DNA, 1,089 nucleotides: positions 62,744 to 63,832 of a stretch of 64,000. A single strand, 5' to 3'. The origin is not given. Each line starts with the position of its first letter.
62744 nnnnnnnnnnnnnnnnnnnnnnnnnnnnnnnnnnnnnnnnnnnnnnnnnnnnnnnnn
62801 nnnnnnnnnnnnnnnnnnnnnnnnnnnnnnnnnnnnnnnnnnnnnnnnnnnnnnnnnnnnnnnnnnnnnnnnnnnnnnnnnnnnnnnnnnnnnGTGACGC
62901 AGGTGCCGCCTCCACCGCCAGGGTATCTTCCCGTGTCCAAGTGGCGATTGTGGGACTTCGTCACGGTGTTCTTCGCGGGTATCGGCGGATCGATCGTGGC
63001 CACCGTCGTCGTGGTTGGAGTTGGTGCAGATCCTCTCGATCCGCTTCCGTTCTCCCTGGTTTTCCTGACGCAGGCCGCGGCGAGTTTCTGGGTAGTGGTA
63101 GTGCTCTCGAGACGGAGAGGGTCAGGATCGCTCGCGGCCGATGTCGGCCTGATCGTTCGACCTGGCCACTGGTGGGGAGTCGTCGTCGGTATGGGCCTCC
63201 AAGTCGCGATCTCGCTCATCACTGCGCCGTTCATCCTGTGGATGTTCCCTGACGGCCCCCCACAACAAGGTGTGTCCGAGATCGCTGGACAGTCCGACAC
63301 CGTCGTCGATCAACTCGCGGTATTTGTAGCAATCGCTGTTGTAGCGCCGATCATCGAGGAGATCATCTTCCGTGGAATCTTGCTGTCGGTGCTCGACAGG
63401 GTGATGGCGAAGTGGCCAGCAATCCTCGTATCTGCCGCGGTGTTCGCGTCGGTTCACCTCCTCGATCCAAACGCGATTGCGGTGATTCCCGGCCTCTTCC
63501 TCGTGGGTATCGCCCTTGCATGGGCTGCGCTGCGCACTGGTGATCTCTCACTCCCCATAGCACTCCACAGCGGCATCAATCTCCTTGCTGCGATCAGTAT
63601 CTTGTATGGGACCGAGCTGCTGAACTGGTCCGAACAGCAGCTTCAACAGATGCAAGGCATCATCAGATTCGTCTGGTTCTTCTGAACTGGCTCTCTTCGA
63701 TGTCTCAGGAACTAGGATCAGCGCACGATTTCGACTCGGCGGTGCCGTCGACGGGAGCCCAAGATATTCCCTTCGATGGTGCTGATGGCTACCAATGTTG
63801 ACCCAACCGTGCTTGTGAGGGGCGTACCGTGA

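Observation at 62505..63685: Translationally coupled pair of putative metalloproteases (stand-alone DUF4157 HExxH domain plus membrane CPBP/Abi protease) immediately downstream of leuS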

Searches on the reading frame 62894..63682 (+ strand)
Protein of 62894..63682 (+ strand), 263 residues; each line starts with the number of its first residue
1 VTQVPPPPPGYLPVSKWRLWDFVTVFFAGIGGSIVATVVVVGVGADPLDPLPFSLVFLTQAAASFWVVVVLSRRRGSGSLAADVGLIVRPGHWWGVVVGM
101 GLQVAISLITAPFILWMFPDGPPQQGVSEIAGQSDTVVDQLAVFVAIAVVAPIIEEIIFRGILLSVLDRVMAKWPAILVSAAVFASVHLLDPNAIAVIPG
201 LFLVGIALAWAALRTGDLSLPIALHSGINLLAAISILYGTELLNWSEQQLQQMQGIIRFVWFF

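Call 3: search_protein_families(library=pfam, proteins=[window:62894-63682:+], max_evalue=1)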
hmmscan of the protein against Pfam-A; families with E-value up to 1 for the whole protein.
window:62894-63682:+ (263 aa): 2 families
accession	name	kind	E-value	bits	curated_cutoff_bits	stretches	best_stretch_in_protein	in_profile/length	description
PF02517.21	Rce1-like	-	5e-21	75.2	22.4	1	140-231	4-93/93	Type II CAAX prenyl endopeptidase Rce1-like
PF17494.7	DUF5429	-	0.16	12.5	27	1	59-82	14-37/76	Family of unknown function (DUF5429)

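Call 4: search_protein_families(library=ncbifam, proteins=[window:62894-63682:+], max_evalue=1)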
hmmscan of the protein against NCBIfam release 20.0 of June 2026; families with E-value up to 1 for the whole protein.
window:62894-63682:+ (263 aa): 11 families
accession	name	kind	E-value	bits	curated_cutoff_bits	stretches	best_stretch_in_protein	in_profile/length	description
NF041647.1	ABC_perm_CPBP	equivalog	5.8e-17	61.7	435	1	92-235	492-633/636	ABC transporter permease subunit/CPBP intramembrane protease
NF040589.1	CPBP_Synerg_MrtS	equivalog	5e-11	43.1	130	1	105-232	46-163/170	Synerg-CTERM system glutamic-type intramembrane protease MrtS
NF033192.3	CPBP_JDVT_MrtJ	equivalog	3.8e-10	40.3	75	1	146-232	3-95/98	JDVT-CTERM system glutamic-type intramembrane protease MrtJ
NF046050.1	CPBP_fam_MroQ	equivalog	4.6e-08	32.8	270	1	95-250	88-239/243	intramembrane glutamic endopeptidase MroQ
TIGR03008.1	pepcterm_CAAX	equivalog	1e-07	32.1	81.05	1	95-237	73-214/222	CAAX prenyl protease-related protein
NF040914.1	Mrt_core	domain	1e-05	25.5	100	1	143-234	4-103/108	myxosortase family intramembrane protease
NF040594.1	CPBP_fam_MrtC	equivalog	0.00011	22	195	1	116-233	96-216/221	myxosortase MrtC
NF041768.1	acyl_LnsB_CPBP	equivalog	0.00028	20.6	240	1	141-204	145-209/241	CPBP family lipoprotein N-acylation protein LnsB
NF047635.1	CPBP_Sphingo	equivalog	0.008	15.6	225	1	153-231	140-233/237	CPBP family intramembrane glutamic endopeptidase, BDIM_20840 family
NF052640.1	CPBP_M949_0222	equivalog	0.012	15.5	220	1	133-164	49-80/213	M949_0222 family glutamic-type intramembrane endopeptidase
NF050068.1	Rv0804_CPBP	equivalog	0.086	12.4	200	1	146-237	98-194/197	Rv0804 family intramembrane glutamic endopeptidase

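Call 23: find_homologous_proteins(query=window:62894-63682:+, max_evalue=1e-10)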
Query window:62894-63682:+ (263 aa): 180 proteins with E <= 1e-10 among 8000 candidates; the best 120 are listed.
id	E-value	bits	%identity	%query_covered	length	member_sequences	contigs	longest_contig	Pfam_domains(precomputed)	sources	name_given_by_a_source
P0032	3.6e-162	556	100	100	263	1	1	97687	PF02517.22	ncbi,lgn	-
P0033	2.4e-142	491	86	100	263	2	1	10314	PF02517.22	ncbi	-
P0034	5.3e-118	411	72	98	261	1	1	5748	PF02517.22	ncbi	-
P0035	1.5e-112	394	71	95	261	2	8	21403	PF02517.22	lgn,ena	-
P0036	1.8e-111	390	70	95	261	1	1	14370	PF02517.22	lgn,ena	-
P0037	5.9e-111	388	69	99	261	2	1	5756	PF02517.22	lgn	-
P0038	9.0e-111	388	71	95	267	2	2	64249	PF02517.22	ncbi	-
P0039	1.1e-110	387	73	94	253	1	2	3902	PF02517.22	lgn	-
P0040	4.0e-109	382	68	96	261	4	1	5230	PF02517.22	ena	-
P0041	1.9e-108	380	68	96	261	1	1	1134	PF02517.22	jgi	-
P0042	2.1e-108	380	68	96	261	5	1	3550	PF02517.22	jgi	jgi:membrane protease YdiL (CAAX protease family)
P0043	5.1e-108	379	68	99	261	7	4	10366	PF02517.22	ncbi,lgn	-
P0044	3.7e-107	376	69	96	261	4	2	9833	PF02517.22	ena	-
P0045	8.4e-107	375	69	96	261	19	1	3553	PF02517.22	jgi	-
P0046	1.5e-106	374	66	98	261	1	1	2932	PF02517.22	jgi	-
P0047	1.5e-106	374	69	95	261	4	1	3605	PF02517.22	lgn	-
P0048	3.3e-106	373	66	99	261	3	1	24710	PF02517.22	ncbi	ncbi:MAG: lysostaphin resistance A-like protein [Acidimicrobiia bacterium]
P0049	1.8e-104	367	71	94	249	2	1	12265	PF02517.22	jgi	-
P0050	3.4e-104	366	66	98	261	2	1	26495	PF02517.22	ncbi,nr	ncbi:MAG: CPBP family intramembrane metalloprotease [Acidimicrobiia bacterium]|nr:MAG: CPBP family i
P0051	4.1e-104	366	67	95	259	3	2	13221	PF02517.22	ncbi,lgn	ncbi:MAG: lysostaphin resistance A-like protein [Acidimicrobiia bacterium]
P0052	6.2e-104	365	66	98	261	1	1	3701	PF02517.22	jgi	-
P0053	8.5e-104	365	68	95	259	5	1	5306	PF02517.22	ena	-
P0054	2.4e-103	363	69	97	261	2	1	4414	PF02517.22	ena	-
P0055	5.9e-103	362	67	95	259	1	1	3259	PF02517.22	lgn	-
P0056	6.7e-103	362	64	96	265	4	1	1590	PF02517.22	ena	-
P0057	8.9e-103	362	67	95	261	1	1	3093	PF02517.22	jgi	jgi:membrane protease YdiL (CAAX protease family)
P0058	9.8e-103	361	62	96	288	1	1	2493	PF02517.22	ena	-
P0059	1.4e-102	361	64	96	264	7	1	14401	PF02517.22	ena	-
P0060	2.1e-102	360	65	96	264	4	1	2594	PF02517.22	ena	-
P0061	4.2e-102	359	68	95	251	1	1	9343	PF02517.22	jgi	jgi:membrane protease YdiL (CAAX protease family)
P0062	8.7e-102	358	63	96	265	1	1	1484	PF02517.22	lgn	-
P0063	1.6e-101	357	66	95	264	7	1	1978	PF02517.22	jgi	jgi:membrane protease YdiL (CAAX protease family)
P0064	2.1e-101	357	66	98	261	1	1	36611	PF02517.22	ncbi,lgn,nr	ncbi:MAG: CPBP family intramembrane metalloprotease [Actinomycetia bacterium]|nr:CPBP family intrame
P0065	2.7e-101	357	62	98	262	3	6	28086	PF02517.22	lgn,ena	-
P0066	2.9e-101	357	64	99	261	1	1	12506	PF02517.22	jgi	-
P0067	4.6e-101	356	64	97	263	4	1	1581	PF02517.22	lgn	-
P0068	8.0e-101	355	68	95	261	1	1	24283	PF02517.22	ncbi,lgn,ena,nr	ncbi:MAG: CPBP family intramembrane metalloprotease [Proteobacteria bacterium]|nr:CPBP family intram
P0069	1.0e-100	355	71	90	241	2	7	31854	PF02517.22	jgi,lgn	jgi:membrane protease YdiL (CAAX protease family)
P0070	1.1e-100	355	67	98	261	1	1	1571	PF02517.22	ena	-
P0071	2.1e-100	354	63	96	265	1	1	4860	PF02517.22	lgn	-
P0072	3.9e-100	353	63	98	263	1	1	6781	PF02517.22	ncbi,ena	-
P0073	8.2e-100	352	63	97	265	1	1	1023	PF02517.22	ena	-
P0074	1.3e-99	351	66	95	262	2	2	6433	PF02517.22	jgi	jgi:membrane protease YdiL (CAAX protease family)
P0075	2.9e-99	350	65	98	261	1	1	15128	PF02517.22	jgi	-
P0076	3.0e-99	350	66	96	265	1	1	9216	PF02517.22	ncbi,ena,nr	ncbi:MAG TPA: type II CAAX endopeptidase family protein [Acidimicrobiia bacterium]|nr:type II CAAX e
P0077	3.1e-99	350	63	96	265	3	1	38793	PF02517.22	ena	-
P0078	3.6e-99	350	62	98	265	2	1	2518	PF02517.22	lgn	-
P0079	5.4e-99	349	62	95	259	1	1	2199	PF02517.22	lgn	-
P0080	6.7e-99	349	63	98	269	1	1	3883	PF02517.22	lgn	-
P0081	1.0e-98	348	69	95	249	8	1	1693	PF02517.22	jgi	jgi:membrane protease YdiL (CAAX protease family)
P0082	1.1e-98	348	72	89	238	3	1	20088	PF02517.22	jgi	jgi:membrane protease YdiL (CAAX protease family)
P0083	1.4e-98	348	63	100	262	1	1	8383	PF02517.22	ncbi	-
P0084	2.0e-98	347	64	96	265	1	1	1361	PF02517.22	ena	-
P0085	2.4e-98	347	62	100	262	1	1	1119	PF02517.22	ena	-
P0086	2.8e-98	347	63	100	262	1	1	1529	PF02517.22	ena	-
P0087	3.8e-98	346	62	97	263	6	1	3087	PF02517.22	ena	-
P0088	4.2e-98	346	63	95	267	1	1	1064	PF02517.22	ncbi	-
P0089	4.4e-98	346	63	100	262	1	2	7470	PF02517.22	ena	-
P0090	5.0e-98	346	63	97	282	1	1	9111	PF02517.22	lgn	-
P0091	5.9e-98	346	62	100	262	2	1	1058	PF02517.22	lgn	-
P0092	1.2e-97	345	66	95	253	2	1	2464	PF02517.22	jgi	jgi:hypothetical protein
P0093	1.2e-97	345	62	98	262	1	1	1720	PF02517.22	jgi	jgi:membrane protease YdiL (CAAX protease family)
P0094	1.5e-97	344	70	89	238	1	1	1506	PF02517.22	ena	-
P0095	1.7e-97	344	59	97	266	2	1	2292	PF02517.22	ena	-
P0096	2.6e-97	344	62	98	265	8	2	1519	PF02517.22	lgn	-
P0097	2.9e-97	343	61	97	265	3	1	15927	PF02517.22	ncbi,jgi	-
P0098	3.8e-97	343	61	97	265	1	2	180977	PF02517.22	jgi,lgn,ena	-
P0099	4.4e-97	343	62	100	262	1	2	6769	PF02517.22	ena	-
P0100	5.3e-97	343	71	86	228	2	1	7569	PF02517.22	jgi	-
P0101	5.5e-97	343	62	96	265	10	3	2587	PF02517.22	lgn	-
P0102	7.8e-97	342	61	98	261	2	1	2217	PF02517.22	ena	-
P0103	8.0e-97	342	62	96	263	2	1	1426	PF02517.22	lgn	-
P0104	1.4e-96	341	64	98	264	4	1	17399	PF02517.22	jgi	jgi:membrane protease YdiL (CAAX protease family)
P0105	2.2e-96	341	63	98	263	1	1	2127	PF02517.22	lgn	-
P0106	2.6e-96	340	61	98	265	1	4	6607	PF02517.22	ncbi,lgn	-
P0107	4.8e-96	339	62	100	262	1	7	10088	PF02517.22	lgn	-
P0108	4.8e-96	339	62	96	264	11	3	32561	PF02517.22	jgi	jgi:membrane protease YdiL (CAAX protease family)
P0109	5.2e-96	339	60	97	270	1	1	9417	PF02517.22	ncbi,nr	ncbi:MAG: type II CAAX endopeptidase family protein [Acidimicrobiia bacterium]|nr:type II CAAX endop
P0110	7.0e-96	339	61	97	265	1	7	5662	PF02517.22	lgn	-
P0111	8.9e-96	339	61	95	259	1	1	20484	PF02517.22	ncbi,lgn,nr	ncbi:MAG: hypothetical protein BMS9Abin12_1657 [Acidimicrobiia bacterium]|nr:MAG: hypothetical prote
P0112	9.3e-96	339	61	99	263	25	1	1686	PF02517.22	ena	-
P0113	1.6e-95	338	60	98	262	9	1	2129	PF02517.22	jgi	jgi:membrane protease YdiL (CAAX protease family)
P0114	2.1e-95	337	63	98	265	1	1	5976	PF02517.22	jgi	jgi:CAAX protease family protein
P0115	2.2e-95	337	63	97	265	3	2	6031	PF02517.22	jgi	jgi:CAAX protease family protein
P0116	3.4e-95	337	60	98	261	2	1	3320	PF02517.22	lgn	-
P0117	4.8e-95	336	61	95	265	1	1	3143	PF02517.22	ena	-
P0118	4.9e-95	336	59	98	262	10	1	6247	PF02517.22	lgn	-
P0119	6.0e-95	336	60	100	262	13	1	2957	PF02517.22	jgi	jgi:membrane protease YdiL (CAAX protease family)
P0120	6.8e-95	336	60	98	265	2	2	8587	PF02517.22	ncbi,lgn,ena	ncbi:MAG: CPBP family intramembrane glutamic endopeptidase [Acidimicrobiia bacterium]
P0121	7.1e-95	336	59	97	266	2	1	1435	PF02517.22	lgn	-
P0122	1.2e-94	335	69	89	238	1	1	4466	PF02517.22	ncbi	-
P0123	1.4e-94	335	61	97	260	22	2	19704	PF02517.22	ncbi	ncbi:MAG: CPBP family intramembrane glutamic endopeptidase [Acidimicrobiia bacterium]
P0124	1.5e-94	335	62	97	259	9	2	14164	PF02517.22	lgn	-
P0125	2.4e-94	334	61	92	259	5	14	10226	PF02517.22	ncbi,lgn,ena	-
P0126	2.9e-94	334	61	97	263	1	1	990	PF02517.22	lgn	-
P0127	1.1e-93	332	62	97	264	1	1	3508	PF02517.22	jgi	-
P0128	3.6e-93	330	60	96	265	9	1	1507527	PF02517.22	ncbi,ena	-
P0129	5.5e-93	329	60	98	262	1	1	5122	PF02517.22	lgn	-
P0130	3.2e-92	327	59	98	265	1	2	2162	PF02517.22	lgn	-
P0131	3.9e-92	327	59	98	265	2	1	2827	PF02517.22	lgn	-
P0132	4.0e-92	327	62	98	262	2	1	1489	PF02517.22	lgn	-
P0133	5.1e-92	326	58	97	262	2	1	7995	PF02517.22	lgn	-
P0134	9.5e-92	325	63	95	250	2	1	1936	PF02517.22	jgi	-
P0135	1.4e-91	325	59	98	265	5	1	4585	PF02517.22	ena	-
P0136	3.2e-91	324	60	95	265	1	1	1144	PF02517.22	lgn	-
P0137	3.2e-91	324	59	100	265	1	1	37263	PF02517.22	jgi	jgi:membrane protease YdiL (CAAX protease family)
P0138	3.6e-91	323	58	95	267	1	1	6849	PF02517.22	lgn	-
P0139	7.6e-91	322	59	98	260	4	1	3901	PF02517.22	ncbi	-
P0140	8.2e-91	322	60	96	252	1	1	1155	PF02517.22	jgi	jgi:hypothetical protein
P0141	1.0e-90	322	61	93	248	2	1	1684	PF02517.22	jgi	jgi:membrane protease YdiL (CAAX protease family)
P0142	2.3e-90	321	61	95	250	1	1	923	PF02517.22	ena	-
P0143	6.6e-90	319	57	96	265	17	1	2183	PF02517.22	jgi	-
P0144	3.3e-89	317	59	98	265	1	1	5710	PF02517.22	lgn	-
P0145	1.3e-88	315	61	92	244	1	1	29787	PF02517.22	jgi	jgi:membrane protease YdiL (CAAX protease family)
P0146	5.8e-88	313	60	90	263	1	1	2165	PF02517.22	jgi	-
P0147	5.9e-88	313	62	86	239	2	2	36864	PF02517.22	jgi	jgi:hypothetical protein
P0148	6.5e-88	313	57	98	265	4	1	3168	PF02517.22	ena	-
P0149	1.2e-87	312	60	95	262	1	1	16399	PF02517.22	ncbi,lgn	ncbi:MAG: CPBP family intramembrane glutamic endopeptidase [Actinomycetota bacterium]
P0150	1.1e-86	309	62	90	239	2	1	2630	PF02517.22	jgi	jgi:hypothetical protein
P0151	9.8e-86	306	59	94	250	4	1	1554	PF02517.22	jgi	jgi:membrane protease YdiL (CAAX protease family)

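Call 25: find_encoding_contigs(protein=P0128, flank=5000, max_places=2)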
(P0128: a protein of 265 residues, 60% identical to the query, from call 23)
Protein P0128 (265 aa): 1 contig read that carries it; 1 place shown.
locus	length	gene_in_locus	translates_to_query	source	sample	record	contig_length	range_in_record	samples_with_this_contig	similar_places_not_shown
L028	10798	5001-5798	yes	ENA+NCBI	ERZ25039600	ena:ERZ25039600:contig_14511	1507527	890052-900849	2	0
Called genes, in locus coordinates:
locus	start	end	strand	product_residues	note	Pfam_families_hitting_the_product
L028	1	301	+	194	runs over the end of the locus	PF00156:Pribosyltran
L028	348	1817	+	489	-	PF00171:Aldedh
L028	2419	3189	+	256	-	PF13603:tRNA-synt_1_2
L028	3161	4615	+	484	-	PF00133:tRNA-synt_1 (faint), PF08264:Anticodon_1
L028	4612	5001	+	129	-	PF13699:eCIS_core (weak)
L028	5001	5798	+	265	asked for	PF02517:Rce1-like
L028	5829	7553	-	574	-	PF04122:CW_binding_2, PF04294:VanW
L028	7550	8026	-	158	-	-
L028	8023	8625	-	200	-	-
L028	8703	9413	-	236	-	-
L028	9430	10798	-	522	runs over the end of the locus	PF04122:CW_binding_2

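Call 26: find_encoding_contigs(protein=P0098, flank=5000, max_places=2)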
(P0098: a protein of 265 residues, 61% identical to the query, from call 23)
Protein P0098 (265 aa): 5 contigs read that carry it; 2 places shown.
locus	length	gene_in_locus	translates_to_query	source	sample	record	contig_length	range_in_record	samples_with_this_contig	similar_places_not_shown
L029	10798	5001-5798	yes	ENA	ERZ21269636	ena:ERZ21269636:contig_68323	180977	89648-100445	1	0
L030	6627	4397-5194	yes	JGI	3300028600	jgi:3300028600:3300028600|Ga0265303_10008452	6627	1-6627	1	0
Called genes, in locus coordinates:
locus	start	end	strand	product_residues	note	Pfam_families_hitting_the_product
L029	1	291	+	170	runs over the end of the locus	PF00156:Pribosyltran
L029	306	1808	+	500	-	PF00171:Aldedh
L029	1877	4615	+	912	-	PF00133:tRNA-synt_1, PF09334:tRNA-synt_1g, PF13603:tRNA-synt_1_2, PF08264:Anticodon_1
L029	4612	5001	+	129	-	PF13699:eCIS_core (weak)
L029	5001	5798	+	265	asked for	PF02517:Rce1-like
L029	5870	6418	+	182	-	PF10531:SLBB, PF14520:HHH_5 (faint), PF06514:PsbU (weak), PF12836:HHH_3, PF00633:HHH (weak), PF03934:T2SSK (weak)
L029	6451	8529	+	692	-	PF03772:Competence, PF00753:Lactamase_B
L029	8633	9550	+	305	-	-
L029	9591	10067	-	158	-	PF03449:GreA_GreB_N, PF01272:GreA_GreB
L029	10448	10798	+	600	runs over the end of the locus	PF00009:GTP_EFTU, PF14492:EFG_III (faint), PF00679:EFG_C, PF06421:LepA_C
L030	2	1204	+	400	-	?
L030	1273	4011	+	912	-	PF00133:tRNA-synt_1, PF09334:tRNA-synt_1g, PF13603:tRNA-synt_1_2, PF08264:Anticodon_1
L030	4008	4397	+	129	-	PF13699:eCIS_core (weak)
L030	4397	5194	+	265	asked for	PF02517:Rce1-like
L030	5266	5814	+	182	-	PF10531:SLBB, PF14520:HHH_5 (faint), PF06514:PsbU (weak), PF12836:HHH_3, PF00633:HHH (weak), PF03934:T2SSK (weak)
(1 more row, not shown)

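Call 31: find_encoding_contigs(protein=P0032, flank=10000, max_places=2)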
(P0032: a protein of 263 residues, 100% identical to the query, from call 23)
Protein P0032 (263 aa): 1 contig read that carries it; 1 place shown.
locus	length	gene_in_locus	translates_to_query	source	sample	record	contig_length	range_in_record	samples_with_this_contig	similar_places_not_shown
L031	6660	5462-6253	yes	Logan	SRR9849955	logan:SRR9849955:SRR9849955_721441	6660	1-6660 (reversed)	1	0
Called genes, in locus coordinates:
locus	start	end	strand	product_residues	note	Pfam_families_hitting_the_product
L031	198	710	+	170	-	PF00156:Pribosyltran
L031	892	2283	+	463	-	PF00171:Aldedh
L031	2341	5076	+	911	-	PF00133:tRNA-synt_1, PF09334:tRNA-synt_1g, PF13603:tRNA-synt_1_2, PF08264:Anticodon_1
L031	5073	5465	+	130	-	PF13699:eCIS_core (weak)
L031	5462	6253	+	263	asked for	PF02517:Rce1-like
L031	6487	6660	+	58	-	?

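Call 74: predict_structure(alignment_id=A6)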
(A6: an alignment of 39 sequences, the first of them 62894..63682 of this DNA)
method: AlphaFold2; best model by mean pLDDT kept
length: 263 residues; sequences in the alignment: 39
mean_pLDDT: 91.3   pTM: 0.86
mean pLDDT of the five models: 91.3, 90.5, 89.6, 86.6, 85.6
residues with pLDDT >= 90: 195; 70-90: 56; 50-70: 10; < 50: 2
segments of 3 or more residues with pLDDT < 50: none
pLDDT, mean of each block of 10 residues (from residue 1): 63 91 98 98 96 96 98 94 94 97 96 94 85 88 93 97 97 98 96 92 98 97 96 85 75 72 58
secondary structure, 60 per line:
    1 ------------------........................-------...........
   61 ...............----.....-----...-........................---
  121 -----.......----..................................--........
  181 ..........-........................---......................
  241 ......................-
elements in order: H19-42 H50-75 H80-84 H94-117 H126-132 H137-170 H173-190 H192-215 H219-262

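Call 79: search_protein_families(library=padloc, proteins=[window:62894-63682:+], max_evalue=0.01)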
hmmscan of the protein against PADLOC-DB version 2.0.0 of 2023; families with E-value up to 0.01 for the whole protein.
window:62894-63682:+ (263 aa): 0 families

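Call 80: search_protein_families(library=phrogs, proteins=[window:62894-63682:+], max_evalue=0.01)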
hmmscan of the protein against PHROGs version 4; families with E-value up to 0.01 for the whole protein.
window:62894-63682:+ (263 aa): 2 families
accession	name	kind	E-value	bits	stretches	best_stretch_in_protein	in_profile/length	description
phrog_28058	-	unknown function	2.7e-08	34.8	1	143-257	134-252/258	-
phrog_26389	-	unknown function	0.0075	17.6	0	149-235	42-126/135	-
